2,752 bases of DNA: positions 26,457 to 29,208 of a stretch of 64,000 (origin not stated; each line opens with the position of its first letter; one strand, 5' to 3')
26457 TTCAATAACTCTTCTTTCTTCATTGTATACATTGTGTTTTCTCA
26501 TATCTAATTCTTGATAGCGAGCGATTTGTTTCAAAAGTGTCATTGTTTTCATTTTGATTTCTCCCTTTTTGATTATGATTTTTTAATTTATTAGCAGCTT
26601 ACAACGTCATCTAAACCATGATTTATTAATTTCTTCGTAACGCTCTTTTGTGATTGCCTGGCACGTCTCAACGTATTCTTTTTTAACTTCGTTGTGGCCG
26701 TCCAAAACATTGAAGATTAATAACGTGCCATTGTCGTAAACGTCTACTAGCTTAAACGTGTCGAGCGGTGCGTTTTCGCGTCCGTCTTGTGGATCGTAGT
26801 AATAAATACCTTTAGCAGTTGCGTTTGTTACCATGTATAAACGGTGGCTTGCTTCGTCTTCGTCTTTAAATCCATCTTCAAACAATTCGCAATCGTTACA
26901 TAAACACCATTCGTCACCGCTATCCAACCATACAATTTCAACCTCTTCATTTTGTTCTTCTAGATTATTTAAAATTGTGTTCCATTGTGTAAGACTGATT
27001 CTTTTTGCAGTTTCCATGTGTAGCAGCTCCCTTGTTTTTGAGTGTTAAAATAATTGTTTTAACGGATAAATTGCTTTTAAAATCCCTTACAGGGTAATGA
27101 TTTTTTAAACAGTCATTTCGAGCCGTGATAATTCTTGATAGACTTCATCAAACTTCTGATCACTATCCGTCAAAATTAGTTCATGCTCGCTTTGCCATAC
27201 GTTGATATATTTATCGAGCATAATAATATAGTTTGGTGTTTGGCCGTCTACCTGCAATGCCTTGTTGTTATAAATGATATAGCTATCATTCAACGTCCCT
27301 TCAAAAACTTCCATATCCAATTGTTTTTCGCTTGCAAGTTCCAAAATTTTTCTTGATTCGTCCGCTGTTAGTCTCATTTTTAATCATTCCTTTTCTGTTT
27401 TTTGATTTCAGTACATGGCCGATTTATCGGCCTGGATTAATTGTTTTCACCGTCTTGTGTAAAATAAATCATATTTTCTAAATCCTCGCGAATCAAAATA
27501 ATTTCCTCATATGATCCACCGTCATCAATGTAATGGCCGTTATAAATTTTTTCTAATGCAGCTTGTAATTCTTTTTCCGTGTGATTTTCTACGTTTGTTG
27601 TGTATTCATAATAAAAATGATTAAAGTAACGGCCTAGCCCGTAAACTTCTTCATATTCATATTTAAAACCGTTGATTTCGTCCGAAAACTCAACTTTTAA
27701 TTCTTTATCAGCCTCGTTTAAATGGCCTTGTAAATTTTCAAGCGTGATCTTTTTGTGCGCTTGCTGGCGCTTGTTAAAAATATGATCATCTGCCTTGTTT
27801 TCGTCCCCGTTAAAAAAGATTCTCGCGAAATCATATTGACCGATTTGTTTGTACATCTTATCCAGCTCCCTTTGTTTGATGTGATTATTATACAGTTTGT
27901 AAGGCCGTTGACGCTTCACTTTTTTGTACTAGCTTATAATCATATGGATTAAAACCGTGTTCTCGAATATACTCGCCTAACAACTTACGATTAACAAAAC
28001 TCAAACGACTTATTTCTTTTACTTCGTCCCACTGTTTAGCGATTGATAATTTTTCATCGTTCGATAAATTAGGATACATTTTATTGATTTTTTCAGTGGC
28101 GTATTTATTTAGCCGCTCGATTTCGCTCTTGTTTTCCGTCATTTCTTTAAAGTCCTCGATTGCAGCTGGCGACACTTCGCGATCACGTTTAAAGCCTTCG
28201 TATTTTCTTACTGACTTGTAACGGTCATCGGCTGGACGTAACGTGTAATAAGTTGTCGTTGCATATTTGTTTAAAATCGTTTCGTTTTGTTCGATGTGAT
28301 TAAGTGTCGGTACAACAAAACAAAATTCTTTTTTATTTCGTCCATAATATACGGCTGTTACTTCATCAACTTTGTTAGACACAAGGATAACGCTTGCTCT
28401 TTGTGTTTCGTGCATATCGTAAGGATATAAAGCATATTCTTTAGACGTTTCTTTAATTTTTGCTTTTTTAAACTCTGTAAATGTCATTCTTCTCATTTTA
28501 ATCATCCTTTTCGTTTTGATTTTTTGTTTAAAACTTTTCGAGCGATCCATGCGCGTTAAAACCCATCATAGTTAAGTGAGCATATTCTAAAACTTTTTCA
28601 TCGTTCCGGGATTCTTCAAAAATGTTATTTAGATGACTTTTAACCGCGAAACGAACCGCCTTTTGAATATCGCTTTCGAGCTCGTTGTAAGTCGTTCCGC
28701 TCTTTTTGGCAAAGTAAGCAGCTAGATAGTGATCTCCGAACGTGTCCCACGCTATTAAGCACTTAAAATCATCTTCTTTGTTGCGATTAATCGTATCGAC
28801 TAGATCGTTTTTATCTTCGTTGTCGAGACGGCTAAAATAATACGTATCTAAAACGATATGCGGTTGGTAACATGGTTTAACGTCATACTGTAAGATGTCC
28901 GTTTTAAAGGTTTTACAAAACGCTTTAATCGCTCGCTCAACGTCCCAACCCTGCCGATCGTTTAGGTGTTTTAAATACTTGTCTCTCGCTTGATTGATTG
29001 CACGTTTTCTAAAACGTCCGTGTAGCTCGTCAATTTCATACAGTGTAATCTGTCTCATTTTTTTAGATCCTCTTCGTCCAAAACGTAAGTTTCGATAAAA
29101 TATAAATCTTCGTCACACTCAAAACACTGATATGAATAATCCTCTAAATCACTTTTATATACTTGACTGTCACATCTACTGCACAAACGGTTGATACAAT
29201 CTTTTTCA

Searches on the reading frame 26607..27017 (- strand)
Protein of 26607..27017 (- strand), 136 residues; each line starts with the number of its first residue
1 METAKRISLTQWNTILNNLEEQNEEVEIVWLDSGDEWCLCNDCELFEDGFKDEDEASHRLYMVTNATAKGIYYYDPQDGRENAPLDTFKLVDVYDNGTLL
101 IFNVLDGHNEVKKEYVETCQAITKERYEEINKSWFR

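Call 52: search_protein_families(library=phrogs, proteins=[window:26607-27017:-], max_evalue=0.001)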
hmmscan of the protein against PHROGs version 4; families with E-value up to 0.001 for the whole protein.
window:26607-27017:- (136 aa): 1 family
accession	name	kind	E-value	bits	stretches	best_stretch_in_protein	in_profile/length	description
phrog_5378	-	unknown function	3e-21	76.7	1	5-68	2-65/93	-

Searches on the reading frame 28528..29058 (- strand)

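Call 52: search_protein_families(library=phrogs, proteins=[window:28528-29058:-], max_evalue=0.001)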
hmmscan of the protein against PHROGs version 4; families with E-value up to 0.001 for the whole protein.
window:28528-29058:- (176 aa): 1 family
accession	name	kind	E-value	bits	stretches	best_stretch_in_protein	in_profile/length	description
phrog_10310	-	unknown function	6.2e-07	30.4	1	1-69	5-70/212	-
